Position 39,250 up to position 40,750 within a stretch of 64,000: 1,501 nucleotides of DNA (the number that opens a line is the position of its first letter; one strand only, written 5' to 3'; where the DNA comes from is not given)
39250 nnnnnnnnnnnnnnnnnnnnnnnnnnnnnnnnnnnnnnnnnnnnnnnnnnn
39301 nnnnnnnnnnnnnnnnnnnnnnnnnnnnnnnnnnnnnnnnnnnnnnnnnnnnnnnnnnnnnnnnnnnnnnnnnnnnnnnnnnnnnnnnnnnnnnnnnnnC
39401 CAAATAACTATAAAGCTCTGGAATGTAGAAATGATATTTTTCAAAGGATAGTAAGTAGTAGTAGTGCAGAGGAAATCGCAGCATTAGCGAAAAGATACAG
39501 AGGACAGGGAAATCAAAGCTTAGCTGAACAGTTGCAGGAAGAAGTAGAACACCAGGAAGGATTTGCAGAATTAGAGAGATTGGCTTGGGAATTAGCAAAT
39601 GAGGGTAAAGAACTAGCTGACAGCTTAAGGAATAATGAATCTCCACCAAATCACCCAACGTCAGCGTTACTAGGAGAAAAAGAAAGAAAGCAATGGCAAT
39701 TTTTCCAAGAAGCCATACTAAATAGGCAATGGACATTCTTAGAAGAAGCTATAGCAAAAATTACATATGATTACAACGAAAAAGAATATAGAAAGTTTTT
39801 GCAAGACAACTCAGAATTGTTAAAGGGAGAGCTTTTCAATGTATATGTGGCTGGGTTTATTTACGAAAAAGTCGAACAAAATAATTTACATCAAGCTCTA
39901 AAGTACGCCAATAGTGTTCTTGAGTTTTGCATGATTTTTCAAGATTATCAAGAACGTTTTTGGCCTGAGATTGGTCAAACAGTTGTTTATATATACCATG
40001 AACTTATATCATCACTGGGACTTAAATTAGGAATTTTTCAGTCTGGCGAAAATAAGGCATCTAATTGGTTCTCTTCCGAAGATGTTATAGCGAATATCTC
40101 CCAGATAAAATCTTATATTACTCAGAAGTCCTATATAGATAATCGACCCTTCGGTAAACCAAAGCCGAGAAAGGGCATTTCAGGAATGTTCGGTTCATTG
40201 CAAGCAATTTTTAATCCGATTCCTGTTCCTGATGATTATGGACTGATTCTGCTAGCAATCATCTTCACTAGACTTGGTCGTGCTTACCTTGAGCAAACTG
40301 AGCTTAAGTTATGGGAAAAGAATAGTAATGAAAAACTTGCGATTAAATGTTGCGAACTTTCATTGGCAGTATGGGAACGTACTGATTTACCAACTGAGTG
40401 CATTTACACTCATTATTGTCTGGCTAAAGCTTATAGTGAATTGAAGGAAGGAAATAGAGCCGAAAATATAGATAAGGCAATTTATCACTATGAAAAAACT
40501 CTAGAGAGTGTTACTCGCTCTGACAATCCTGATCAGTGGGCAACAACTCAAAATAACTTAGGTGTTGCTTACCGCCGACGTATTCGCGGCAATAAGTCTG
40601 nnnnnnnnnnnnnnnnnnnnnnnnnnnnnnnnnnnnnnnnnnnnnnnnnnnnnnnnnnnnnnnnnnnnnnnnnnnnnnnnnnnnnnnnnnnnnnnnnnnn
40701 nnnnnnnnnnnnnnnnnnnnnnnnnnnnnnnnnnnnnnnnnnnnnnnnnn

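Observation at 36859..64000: Translationally coupled battery of eight TPR-CHAT (caspase-like) protease genes next to a tyrosine recombinase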

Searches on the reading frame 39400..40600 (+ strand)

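Call 18: search_protein_families(library=pfam, proteins=[window:39400-40600:+], max_evalue=5)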
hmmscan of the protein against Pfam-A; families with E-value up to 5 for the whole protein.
window:39400-40600:+ (400 aa): 5 families
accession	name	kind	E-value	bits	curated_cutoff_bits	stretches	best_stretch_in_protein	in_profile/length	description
PF13424.12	TPR_12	-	1.1e-06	29.2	30.1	1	353-393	15-57/77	Tetratricopeptide repeat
PF13374.12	TPR_10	-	0.00017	22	27.5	2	380-396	1-17/42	Tetratricopeptide repeat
PF00515.34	TPR_1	-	0.058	13.7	27.8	0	355-369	15-29/34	Tetratricopeptide repeat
PF00191.25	Annexin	-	0.067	13.7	25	1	5-49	11-55/66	Annexin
PF08181.16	DegQ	-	0.11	13.1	22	1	56-78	7-29/46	DegQ (SacQ) family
